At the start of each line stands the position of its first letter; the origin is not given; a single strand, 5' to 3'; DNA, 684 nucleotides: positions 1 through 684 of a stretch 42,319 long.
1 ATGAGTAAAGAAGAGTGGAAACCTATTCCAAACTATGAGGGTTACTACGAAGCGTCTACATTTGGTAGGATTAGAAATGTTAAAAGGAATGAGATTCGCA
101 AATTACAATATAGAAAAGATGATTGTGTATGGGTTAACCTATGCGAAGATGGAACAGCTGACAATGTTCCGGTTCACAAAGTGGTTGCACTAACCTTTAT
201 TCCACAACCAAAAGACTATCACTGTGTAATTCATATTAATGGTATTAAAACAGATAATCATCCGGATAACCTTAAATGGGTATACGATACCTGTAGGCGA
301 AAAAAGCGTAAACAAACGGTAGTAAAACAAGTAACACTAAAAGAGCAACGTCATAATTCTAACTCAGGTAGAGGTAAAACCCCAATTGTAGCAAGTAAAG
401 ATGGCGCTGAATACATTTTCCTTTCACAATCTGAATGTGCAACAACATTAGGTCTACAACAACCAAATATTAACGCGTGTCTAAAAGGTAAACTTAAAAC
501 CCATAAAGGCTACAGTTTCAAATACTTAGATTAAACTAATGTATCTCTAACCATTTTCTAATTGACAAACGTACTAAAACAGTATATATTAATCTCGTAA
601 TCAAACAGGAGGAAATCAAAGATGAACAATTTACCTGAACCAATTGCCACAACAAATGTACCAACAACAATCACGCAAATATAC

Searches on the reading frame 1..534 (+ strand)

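Call 49: search_protein_families(library=phrogs, proteins=[window:1-534:+], max_evalue=0.001)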
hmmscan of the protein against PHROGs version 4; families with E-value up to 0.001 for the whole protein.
window:1-534:+ (177 aa): 11 families
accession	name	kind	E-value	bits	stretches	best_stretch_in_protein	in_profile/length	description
phrog_59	-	DNA, RNA and nucleotide metabolism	8.8e-31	108.7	1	1-94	135-226/423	HNH endonuclease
phrog_959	-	DNA, RNA and nucleotide metabolism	1.1e-25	91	1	2-110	4-115/138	HNH endonuclease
phrog_1492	-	DNA, RNA and nucleotide metabolism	4.6e-23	83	1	1-93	42-149/414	HNH endonuclease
phrog_20162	-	DNA, RNA and nucleotide metabolism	3.7e-11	44.2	1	113-177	21-83/88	HNH endonuclease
phrog_2081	-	DNA, RNA and nucleotide metabolism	2.4e-09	37.8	1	92-175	264-336/433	HNH endonuclease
phrog_37683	-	unknown function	1.6e-06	28.5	1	16-100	121-205/279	-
phrog_7545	-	DNA, RNA and nucleotide metabolism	1.8e-05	26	1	49-95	77-125/160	HNH endonuclease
phrog_3855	-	DNA, RNA and nucleotide metabolism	5.2e-05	24.6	1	131-174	12-55/115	HTH DNA binding protein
phrog_99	-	DNA, RNA and nucleotide metabolism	0.00016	22.4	1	55-114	157-221/383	HNH endonuclease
phrog_21800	-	unknown function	0.0002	22.3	1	4-26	2-24/63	-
phrog_17657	-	DNA, RNA and nucleotide metabolism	0.00044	21.1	1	19-94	82-165/168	HNH endonuclease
